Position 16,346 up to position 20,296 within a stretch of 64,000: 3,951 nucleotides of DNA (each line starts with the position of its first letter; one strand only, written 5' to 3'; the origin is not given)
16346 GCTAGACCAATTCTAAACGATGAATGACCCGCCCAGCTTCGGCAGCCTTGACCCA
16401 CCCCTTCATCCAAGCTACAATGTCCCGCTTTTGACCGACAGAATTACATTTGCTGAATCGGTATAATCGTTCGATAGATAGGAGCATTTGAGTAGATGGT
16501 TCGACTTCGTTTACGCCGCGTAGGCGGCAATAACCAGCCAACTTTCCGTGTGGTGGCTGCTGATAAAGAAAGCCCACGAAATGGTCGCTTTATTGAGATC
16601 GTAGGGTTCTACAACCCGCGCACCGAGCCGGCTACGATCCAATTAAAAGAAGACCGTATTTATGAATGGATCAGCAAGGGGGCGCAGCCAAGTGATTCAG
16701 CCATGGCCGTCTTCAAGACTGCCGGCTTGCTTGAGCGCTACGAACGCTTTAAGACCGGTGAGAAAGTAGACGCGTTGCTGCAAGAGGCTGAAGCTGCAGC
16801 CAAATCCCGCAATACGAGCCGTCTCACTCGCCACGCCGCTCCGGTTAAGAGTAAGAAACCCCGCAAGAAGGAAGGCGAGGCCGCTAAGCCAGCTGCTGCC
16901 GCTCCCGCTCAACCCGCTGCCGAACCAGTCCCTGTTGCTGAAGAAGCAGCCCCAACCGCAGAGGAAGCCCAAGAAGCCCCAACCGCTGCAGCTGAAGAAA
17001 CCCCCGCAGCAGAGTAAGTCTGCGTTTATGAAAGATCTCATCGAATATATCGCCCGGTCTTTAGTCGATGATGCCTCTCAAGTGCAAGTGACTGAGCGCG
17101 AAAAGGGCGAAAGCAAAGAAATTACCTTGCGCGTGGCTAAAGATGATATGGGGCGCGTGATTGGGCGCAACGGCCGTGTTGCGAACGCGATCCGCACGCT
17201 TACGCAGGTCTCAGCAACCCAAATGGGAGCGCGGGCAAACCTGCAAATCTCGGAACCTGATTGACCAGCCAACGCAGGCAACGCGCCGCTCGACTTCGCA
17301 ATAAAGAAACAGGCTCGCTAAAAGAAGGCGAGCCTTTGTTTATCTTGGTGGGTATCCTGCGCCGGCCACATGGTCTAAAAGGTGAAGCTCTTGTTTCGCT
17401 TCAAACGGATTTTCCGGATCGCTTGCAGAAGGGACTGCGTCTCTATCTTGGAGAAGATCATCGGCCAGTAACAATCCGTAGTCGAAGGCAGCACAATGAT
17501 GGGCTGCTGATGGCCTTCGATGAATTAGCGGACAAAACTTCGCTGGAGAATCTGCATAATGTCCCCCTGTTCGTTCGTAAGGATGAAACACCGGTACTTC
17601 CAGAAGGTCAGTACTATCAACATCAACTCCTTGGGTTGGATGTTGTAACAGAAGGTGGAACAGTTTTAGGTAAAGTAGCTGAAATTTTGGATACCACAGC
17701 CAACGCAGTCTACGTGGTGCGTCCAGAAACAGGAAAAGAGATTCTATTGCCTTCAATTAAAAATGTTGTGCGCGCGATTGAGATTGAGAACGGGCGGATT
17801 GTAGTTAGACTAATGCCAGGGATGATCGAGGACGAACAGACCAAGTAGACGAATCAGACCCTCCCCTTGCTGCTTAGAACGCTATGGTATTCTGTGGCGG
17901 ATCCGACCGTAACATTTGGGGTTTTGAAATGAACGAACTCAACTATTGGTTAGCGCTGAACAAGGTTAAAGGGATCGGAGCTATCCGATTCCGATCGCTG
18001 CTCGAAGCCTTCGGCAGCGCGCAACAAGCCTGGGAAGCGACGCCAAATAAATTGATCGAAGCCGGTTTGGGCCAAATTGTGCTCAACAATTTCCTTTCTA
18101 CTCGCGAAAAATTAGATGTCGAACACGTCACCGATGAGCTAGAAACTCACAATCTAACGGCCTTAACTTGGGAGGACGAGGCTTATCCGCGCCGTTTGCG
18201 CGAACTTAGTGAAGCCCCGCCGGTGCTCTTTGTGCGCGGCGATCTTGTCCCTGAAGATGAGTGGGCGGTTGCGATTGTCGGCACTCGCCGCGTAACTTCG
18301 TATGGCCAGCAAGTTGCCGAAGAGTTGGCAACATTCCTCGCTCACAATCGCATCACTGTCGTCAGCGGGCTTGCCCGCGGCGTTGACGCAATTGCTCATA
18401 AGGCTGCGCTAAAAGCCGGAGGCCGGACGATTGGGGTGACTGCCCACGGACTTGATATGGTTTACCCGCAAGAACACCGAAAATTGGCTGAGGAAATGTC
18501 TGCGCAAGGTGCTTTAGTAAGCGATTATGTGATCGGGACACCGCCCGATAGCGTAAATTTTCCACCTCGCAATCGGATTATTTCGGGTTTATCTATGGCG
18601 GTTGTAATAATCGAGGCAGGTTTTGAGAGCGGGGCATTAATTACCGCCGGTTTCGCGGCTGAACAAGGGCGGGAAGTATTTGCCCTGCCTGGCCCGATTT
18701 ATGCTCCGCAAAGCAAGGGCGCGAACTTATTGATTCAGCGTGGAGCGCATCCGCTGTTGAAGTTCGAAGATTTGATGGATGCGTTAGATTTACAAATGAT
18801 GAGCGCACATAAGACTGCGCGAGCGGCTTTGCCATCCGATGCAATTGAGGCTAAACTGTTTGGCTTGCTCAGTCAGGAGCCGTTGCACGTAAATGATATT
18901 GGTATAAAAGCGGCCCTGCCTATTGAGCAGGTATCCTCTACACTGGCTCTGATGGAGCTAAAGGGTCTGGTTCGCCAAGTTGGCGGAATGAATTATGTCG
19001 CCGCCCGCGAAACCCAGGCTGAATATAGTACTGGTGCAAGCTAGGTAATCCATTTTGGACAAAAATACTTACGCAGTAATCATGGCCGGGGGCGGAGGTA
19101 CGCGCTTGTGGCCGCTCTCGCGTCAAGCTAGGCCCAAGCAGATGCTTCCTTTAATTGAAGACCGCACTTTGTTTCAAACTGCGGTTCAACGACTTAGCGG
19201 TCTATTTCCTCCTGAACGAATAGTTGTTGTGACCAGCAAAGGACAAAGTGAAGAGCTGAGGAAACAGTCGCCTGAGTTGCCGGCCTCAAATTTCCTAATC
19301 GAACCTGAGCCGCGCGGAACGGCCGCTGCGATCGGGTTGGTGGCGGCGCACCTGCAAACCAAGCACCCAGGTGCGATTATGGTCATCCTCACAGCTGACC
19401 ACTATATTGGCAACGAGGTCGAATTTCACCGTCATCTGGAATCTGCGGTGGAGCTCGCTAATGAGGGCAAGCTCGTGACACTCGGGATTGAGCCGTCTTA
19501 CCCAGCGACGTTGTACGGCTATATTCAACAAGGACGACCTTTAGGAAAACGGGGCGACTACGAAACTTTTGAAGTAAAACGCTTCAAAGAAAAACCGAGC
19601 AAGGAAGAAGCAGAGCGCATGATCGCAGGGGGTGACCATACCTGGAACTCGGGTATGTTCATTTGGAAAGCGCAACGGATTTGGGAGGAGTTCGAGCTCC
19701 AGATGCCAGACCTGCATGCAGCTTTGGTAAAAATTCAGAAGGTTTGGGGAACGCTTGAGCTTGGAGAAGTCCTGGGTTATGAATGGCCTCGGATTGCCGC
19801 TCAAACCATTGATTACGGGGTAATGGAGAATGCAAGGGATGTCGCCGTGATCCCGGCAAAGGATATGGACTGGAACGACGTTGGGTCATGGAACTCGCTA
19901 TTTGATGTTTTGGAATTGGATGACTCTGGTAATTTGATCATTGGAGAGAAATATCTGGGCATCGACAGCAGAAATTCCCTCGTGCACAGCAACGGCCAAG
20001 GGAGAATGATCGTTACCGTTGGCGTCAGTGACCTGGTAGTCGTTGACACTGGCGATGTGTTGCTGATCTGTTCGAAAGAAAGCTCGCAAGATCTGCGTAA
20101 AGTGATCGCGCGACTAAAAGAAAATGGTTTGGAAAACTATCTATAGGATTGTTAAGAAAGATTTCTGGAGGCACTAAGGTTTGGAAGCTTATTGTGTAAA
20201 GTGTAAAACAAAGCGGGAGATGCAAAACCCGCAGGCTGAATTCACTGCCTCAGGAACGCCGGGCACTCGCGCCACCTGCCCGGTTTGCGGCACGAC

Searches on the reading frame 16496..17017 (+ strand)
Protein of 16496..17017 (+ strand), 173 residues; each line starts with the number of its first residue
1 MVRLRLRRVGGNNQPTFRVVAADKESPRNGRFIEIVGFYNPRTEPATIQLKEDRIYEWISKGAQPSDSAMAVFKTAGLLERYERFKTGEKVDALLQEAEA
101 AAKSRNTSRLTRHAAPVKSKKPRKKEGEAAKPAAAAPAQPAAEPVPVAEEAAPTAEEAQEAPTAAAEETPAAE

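Call 34: search_protein_families(library=pfam, proteins=[window:16496-17017:+], max_evalue=0.001)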
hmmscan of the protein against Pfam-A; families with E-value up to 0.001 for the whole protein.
window:16496-17017:+ (173 aa): 1 family
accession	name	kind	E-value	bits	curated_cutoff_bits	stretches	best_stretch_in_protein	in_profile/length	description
PF00886.24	Ribosomal_S16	-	1.8e-22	79.5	27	1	8-66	1-62/62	Ribosomal protein S16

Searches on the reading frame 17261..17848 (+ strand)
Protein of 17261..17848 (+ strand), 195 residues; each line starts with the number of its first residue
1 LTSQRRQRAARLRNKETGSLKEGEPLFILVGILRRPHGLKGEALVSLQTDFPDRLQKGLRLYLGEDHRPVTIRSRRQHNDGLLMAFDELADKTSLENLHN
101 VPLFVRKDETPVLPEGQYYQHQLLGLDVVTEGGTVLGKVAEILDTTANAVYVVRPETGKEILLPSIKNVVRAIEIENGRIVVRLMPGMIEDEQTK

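Call 34: search_protein_families(library=pfam, proteins=[window:17261-17848:+], max_evalue=0.001)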
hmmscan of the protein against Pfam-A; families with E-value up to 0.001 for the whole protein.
window:17261-17848:+ (195 aa): 3 families
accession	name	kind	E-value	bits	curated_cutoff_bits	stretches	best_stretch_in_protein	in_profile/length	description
PF01782.24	RimM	-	2.9e-13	50.3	23.5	1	30-108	2-83/84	RimM N-terminal domain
PF24986.1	PRC_RimM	-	1.2e-12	47.7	27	1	121-186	2-67/69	RimM PRC barrel domain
PF05239.21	PRC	-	2.4e-11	43.9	21.2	1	115-187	1-76/78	PRC-barrel domain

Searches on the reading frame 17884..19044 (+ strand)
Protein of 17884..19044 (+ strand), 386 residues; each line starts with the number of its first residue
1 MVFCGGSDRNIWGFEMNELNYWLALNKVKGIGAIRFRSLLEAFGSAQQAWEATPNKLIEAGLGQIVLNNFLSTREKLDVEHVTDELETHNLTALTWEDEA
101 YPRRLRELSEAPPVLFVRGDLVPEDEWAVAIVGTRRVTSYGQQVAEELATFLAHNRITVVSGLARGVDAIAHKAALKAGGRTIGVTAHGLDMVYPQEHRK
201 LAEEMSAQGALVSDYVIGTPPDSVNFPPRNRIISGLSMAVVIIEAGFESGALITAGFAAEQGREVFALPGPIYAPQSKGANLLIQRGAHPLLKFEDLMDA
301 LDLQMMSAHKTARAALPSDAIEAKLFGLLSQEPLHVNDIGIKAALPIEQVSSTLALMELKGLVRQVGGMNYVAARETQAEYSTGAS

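Call 34: search_protein_families(library=pfam, proteins=[window:17884-19044:+], max_evalue=0.001)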
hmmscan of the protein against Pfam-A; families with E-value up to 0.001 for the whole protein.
window:17884-19044:+ (386 aa): 4 families
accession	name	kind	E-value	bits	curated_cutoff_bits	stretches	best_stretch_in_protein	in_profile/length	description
PF02481.21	DNA_processg_A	-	5.3e-76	254.9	29.6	1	87-291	3-210/212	DNA recombination-mediator protein A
PF17782.7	DprA_WH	-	4.8e-12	46.2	22.9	1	310-368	2-60/61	DprA winged helix domain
PF18306.6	LDcluster4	-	1.9e-09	37.8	26.3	1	128-269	3-124/151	SLOG cluster4 family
PF21102.3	DprA_N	-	1.5e-07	31.4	22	1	22-62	7-47/64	DprA-like N-terminal HHH domain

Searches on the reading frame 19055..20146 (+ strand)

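Call 34: search_protein_families(library=pfam, proteins=[window:19055-20146:+], max_evalue=0.001)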
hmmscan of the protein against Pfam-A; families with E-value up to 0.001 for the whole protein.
window:19055-20146:+ (363 aa): 3 families
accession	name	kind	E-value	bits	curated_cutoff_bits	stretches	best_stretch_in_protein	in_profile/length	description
PF00483.29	NTP_transferase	-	1.7e-44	152.7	21.2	1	7-288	2-241/245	Nucleotidyl transferase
PF22640.1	ManC_GMP_beta-helix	-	2.2e-16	59.9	27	1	300-354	3-55/55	MannoseP isomerase/GMP-like beta-helix domain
PF12804.13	NTP_transf_3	-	2.8e-08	34.5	27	1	7-116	1-96/160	MobA-like NTP transferase domain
